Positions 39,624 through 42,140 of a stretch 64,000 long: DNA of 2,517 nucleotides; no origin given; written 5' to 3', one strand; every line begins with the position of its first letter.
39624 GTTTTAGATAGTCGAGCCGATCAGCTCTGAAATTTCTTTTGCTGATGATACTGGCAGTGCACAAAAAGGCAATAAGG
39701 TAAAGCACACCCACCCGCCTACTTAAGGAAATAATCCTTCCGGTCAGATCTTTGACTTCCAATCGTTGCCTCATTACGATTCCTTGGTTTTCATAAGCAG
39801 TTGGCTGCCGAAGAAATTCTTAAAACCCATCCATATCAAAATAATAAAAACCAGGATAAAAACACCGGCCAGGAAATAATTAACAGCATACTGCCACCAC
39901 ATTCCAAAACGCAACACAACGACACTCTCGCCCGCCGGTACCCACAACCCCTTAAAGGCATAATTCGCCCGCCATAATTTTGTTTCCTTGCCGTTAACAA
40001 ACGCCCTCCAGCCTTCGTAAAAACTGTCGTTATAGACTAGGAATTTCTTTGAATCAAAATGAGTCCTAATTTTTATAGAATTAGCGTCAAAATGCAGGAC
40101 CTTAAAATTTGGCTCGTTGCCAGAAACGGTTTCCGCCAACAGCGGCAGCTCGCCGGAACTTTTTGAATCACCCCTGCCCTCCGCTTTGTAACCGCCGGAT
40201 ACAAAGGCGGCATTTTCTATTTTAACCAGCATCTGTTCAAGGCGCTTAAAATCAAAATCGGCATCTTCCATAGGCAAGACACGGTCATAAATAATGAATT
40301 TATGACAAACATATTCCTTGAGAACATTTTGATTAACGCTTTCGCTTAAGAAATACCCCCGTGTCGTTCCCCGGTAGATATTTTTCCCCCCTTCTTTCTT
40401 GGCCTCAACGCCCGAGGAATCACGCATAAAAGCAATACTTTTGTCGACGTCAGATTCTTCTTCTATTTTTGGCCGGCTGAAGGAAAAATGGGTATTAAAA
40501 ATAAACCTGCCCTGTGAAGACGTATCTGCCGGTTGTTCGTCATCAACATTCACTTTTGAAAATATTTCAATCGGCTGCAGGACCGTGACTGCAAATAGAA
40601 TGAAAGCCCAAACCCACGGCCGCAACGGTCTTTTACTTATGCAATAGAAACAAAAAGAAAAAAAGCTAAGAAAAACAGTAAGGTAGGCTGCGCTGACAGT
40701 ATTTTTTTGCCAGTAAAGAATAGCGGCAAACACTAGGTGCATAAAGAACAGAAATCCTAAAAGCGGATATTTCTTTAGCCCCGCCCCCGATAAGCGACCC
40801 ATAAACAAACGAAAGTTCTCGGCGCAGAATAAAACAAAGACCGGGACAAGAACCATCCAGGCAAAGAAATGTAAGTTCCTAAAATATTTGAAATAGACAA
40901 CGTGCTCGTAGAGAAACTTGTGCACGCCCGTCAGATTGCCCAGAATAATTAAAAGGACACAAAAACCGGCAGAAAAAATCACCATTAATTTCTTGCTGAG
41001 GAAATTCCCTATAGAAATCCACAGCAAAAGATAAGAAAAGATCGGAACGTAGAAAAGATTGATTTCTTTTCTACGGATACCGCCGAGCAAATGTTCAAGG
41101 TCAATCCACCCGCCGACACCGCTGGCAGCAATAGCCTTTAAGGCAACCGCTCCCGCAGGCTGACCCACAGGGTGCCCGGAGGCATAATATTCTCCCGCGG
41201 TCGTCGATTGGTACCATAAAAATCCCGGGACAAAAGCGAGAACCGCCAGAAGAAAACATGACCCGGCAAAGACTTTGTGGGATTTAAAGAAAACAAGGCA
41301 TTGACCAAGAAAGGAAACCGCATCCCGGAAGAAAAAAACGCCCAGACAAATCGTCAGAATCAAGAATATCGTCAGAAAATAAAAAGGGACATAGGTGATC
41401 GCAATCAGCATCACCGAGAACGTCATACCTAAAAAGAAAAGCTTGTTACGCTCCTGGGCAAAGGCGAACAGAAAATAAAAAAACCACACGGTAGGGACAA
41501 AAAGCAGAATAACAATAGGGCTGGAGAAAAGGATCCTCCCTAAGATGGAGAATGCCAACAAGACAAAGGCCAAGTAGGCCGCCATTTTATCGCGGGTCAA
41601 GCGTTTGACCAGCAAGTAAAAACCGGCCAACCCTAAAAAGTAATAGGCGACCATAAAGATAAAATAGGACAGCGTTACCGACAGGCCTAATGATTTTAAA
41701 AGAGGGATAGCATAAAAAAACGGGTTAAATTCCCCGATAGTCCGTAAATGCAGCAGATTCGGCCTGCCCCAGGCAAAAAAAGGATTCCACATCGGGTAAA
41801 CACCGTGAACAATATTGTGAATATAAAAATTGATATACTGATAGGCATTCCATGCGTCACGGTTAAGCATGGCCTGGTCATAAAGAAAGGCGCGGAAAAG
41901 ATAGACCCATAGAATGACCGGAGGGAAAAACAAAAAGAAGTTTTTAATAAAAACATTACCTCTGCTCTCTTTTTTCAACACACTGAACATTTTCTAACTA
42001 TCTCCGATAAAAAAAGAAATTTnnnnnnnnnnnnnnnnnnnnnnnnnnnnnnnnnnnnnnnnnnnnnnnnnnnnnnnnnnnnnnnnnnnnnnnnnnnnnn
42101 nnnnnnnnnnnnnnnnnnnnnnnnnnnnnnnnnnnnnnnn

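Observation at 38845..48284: Arn-like polyprenyl-phosphate aminosugar pathway decorated with two radical SAM enzymes and a methyltransferase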

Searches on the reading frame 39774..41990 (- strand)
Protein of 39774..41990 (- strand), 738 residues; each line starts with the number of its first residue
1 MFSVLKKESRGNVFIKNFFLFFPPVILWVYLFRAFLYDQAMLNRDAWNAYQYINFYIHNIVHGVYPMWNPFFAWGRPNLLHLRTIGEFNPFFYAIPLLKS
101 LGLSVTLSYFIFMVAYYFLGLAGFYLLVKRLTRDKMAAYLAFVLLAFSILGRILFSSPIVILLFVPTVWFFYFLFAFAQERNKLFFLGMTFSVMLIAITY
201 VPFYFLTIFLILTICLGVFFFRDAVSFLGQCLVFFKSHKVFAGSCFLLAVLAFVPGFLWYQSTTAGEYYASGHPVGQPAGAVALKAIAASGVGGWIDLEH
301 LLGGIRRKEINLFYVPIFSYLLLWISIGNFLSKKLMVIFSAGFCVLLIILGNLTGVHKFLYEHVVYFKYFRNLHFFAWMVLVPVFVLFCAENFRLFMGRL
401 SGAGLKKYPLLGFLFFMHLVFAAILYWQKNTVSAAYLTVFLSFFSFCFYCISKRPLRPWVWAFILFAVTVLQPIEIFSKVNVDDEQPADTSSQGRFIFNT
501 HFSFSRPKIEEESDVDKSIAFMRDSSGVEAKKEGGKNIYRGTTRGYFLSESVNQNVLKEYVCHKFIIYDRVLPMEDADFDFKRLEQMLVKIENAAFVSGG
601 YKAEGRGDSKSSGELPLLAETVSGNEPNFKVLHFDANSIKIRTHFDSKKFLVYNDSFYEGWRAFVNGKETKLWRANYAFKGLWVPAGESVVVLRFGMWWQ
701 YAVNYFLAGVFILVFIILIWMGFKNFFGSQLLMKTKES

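Call 3: search_protein_families(library=pfam, proteins=[window:39774-41990:-], max_evalue=0.01)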
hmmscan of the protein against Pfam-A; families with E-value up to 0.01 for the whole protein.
window:39774-41990:- (738 aa): 1 family
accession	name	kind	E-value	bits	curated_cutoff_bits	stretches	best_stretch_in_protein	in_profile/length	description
PF09586.16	YfhO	-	2.5e-05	23.3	28.5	1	626-695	753-823/835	Bacterial membrane protein YfhO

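Call 4: search_protein_families(library=ncbifam, proteins=[window:39774-41990:-], max_evalue=0.01)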
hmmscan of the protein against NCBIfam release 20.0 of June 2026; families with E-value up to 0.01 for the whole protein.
window:39774-41990:- (738 aa): 0 families

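Call 15: search_solved_structures(query=window:39774-41990:-, max_evalue=1)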
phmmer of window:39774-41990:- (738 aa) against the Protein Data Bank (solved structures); distinct sequences matched with E-value up to 1: 0.

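Call 28: find_homologous_proteins(query=window:39774-41990:-, max_evalue=0.00001)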
Query window:39774-41990:- (738 aa): 57 proteins with E <= 0.00001 among 8000 candidates.
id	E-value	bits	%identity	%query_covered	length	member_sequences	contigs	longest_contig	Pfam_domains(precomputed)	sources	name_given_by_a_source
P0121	0.0e+0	1315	78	100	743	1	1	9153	PF09586.17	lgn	-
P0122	3.0e-185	636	44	96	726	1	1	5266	PF09586.17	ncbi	-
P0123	4.5e-141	490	37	97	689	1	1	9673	PF09586.17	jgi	-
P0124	3.6e-134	467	35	95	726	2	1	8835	-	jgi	-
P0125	1.2e-131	459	35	97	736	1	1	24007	-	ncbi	-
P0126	2.5e-128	448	36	97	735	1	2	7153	-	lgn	-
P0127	1.5e-127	445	37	96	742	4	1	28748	-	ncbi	-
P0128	7.2e-126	439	36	96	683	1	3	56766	PF09586.17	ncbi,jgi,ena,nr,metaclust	ncbi:MAG: hypothetical protein A2Z88_00705 [Omnitrophica WOR_2 bacterium GWA2_47_8]|nr:MAG: hypothet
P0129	4.5e-122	427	36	94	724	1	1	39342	-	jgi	-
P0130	7.0e-121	423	35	90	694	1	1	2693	PF09586.17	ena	-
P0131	3.7e-120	420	36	97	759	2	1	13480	-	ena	-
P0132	1.7e-119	418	35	95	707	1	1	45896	-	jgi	jgi:hypothetical protein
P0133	2.5e-116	408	33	96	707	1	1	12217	-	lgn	-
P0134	3.9e-115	404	32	94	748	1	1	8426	PF09586.17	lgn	-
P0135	5.0e-114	400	33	96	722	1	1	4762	PF09586.17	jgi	-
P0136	6.0e-113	397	33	95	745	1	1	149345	PF09586.17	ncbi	-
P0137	7.3e-113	396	35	95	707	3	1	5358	PF09586.17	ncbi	-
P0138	7.7e-113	396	34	94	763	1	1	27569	PF09586.17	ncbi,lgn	-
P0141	8.3e-112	393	34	93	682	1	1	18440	PF09586.17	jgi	-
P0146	2.2e-108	382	35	94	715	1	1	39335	PF09586.17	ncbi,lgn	-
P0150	1.9e-105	372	32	95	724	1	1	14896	PF09586.17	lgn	-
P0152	1.5e-104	369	33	95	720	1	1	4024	PF09586.17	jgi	jgi:hypothetical protein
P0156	1.4e-103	366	32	94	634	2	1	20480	PF09586.17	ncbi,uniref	ncbi:hypothetical protein MNBD_UNCLBAC01-268 [hydrothermal vent metagenome]|uniref:YfhO family prote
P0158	1.4e-98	349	33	94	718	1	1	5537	PF09586.17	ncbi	-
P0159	2.3e-97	345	30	94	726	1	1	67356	PF09586.17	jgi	-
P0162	3.6e-91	325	32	89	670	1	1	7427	PF09586.17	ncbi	-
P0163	8.8e-91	323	32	91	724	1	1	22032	PF09586.17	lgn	-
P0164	9.3e-91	323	31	92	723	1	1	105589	PF09586.17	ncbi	-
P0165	7.4e-89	317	32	94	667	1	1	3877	PF09586.17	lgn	-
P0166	8.1e-85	304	32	82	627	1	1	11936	PF09586.17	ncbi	-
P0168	1.5e-80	290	29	94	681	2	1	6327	PF09586.17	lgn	-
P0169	1.8e-79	286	29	96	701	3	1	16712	PF09586.17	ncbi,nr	ncbi:MAG: YfhO family protein [Candidatus Omnitrophica bacterium]|nr:YfhO family protein [Candidatus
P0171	6.0e-71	258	27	96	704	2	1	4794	PF09586.17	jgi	-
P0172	3.6e-70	255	29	89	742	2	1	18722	PF09586.17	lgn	-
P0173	7.1e-70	254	32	92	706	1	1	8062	PF09586.17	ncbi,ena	-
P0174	1.7e-69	253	30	95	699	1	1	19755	PF09586.17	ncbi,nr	ncbi:MAG: YfhO family protein [Candidatus Omnitrophica bacterium]|nr:YfhO family protein [Candidatus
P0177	8.4e-63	231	29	93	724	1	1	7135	PF09586.17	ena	-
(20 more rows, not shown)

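Call 47: predict_structure(alignment_id=A2)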
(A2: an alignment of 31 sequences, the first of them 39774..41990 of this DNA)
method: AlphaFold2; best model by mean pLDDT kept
length: 738 residues; sequences in the alignment: 31
mean_pLDDT: 82.9   pTM: 0.88
mean pLDDT of the five models: 82.9, 81.7, 81.6, 81.4, 81.3
residues with pLDDT >= 90: 378; 70-90: 223; 50-70: 63; < 50: 74
segments of 3 or more residues with pLDDT < 50: 1-7, 293-309, 485-497, 513-521, 526-536, 604-612, 733-738
pLDDT, mean of each block of 10 residues (from residue 1): 43 77 92 75 77 89 90 83 91 94 89 95 96 93 95 87 96 95 96 93 92 96 95 97 97 88 75 55 73 47 45 84 86 93 92 86 89 87 95 86 67 93 85 88 91 81 93 85 48 49 77 46 50 48 83 87 93 83 92 86 50 76 92 94 95 92 96 93 96 92 94 97 80 49
secondary structure, 60 per line:
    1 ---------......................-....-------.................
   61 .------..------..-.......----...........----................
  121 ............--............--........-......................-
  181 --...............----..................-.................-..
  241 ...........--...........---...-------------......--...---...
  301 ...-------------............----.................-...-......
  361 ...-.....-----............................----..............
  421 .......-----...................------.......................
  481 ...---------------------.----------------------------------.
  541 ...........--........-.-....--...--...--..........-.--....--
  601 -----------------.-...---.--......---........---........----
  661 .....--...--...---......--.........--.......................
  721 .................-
elements in order (helices of 4 or more, strands of 3 or more residues): H10-31 H33-36 H44-61 H79-85 H90-100 H105-132 H135-146 H149-156 H158-179 H183-197 H202-219 H221-237 H239-251 H254-264 E268-270 H284-289 H298-303 H317-328 H333-349 H355-363 H365-369 H375-402 H407-427 H433-451 H458-483 E540-542 H543-551 H554-561 E565-568 E571-573 H581-590 E595-598 E620-622 E629-634 E638-645 E649-656 E661-665 E668-670 E673-675 E679-684 E687-695 H698-737

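Call 51: fold_search(model_id=the predicted structure, library=pdb)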
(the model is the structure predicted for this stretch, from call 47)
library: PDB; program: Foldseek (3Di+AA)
matches with E <= 10: 329; with E <= 0.001: 6
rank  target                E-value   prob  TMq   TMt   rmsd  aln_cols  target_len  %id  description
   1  8agc_A                1.0e-04  1.00  0.31  0.33  18.2       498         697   16  Structure of yeast oligosaccharylransferase complex with lipid-linked oligosaccharide and non-acceptor peptide bound (released 2022-12-07)
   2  8age_A                1.3e-04  1.00  0.29  0.33  14.3       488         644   14  Structure of yeast oligosaccharylransferase complex with acceptor peptide bound (released 2022-12-07)
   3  8agb_A                1.3e-04  1.00  0.31  0.35  14.7       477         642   11  Structure of yeast oligosaccharylransferase complex with lipid-linked oligosaccharide bound (released 2022-12-07)
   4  7oci_F                2.6e-04  1.00  0.33  0.38  13.5       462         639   12  Cryo-EM structure of yeast Ost6p containing oligosaccharyltransferase complex (released 2022-02-16)
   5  6s7t_A                5.4e-04  1.00  0.31  0.32  11.7       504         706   13  Cryo-EM structure of human oligosaccharyltransferase complex OST-B (released 2019-12-18)
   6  8b6l_I                6.3e-04  1.00  0.30  0.32  19.5       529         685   11  Subtomogram average of the human Sec61-TRAP-OSTA-translocon (released 2022-12-07)
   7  6x0o                  1.2e-03  0.98  0.28  0.21  20.0       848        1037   10  Single-Particle Cryo-EM Structure of Arabinosyltransferase EmbB from Mycobacterium smegmatis (released 2020-06-10)
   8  7bx8_A                1.2e-03  0.97  0.28  0.21  20.1       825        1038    9  Mycobacterium smegmatis arabinosyltransferase complex EmbB2-AcpM2 in symmetric "resting state" (released 2020-05-27)
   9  6ftg_5                1.3e-03  1.00  0.30  0.33  18.7       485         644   12  Subtomogram average of OST-containing ribosome-translocon complexes from canine rough microsomal membranes (released 2018-03-21)
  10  7bvc_B                1.8e-03  0.93  0.28  0.21  20.2       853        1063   10  Cryo-EM structure of Mycobacterium smegmatis arabinosyltransferase EmbA-EmbB-AcpM2 in complex with ethambutol (released 2020-04-29)
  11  5gmy_A                2.3e-03  0.99  0.29  0.26  15.6       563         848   12  Crystal structure of the Archaeoglobus fulgidus oligosaccharyltransferase (O29867_ARCFU) tethered with an acceptor pep (released 2017-02-01)
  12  7bvc_A                2.8e-03  0.96  0.31  0.23  21.3       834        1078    9  Cryo-EM structure of Mycobacterium smegmatis arabinosyltransferase EmbA-EmbB-AcpM2 in complex with ethambutol (released 2020-04-29)
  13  6s7o_A                4.0e-03  1.00  0.33  0.36  13.6       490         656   12  Cryo-EM structure of human oligosaccharyltransferase complex OST-A (released 2019-12-18)
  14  7bve_A                4.6e-03  0.96  0.31  0.24  19.2       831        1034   11  Cryo-EM structure of Mycobacterium smegmatis arabinosyltransferase EmbC2-AcpM2 in complex with ethambutol (released 2020-04-29)
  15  7bvh_A                5.9e-03  0.89  0.29  0.22  20.0       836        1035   11  Crystal structure of arabinosyltransferase EmbC2-AcpM2 complex from Mycobacterium smegmatis complexed with di-arabinos (released 2020-04-29)
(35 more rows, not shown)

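Call 76: search_protein_families(library=pfam, alignment_id=A2, max_evalue=0.001)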
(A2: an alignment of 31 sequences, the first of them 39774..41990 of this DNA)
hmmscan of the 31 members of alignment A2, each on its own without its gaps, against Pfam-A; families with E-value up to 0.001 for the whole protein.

A. member 1, window:39774-41990:- (738 aa): 1 family
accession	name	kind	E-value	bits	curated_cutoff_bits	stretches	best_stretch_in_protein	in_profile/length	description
PF09586.16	YfhO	-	2.5e-05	23.3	28.5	1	626-695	753-823/835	Bacterial membrane protein YfhO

B. families by the number of members that match (of 31 scanned): 2 families
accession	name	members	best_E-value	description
PF09586.16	YfhO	23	2.3e-08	Bacterial membrane protein YfhO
PF13231.12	PMT_2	1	0.00017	Dolichyl-phosphate-mannose-protein mannosyltransferase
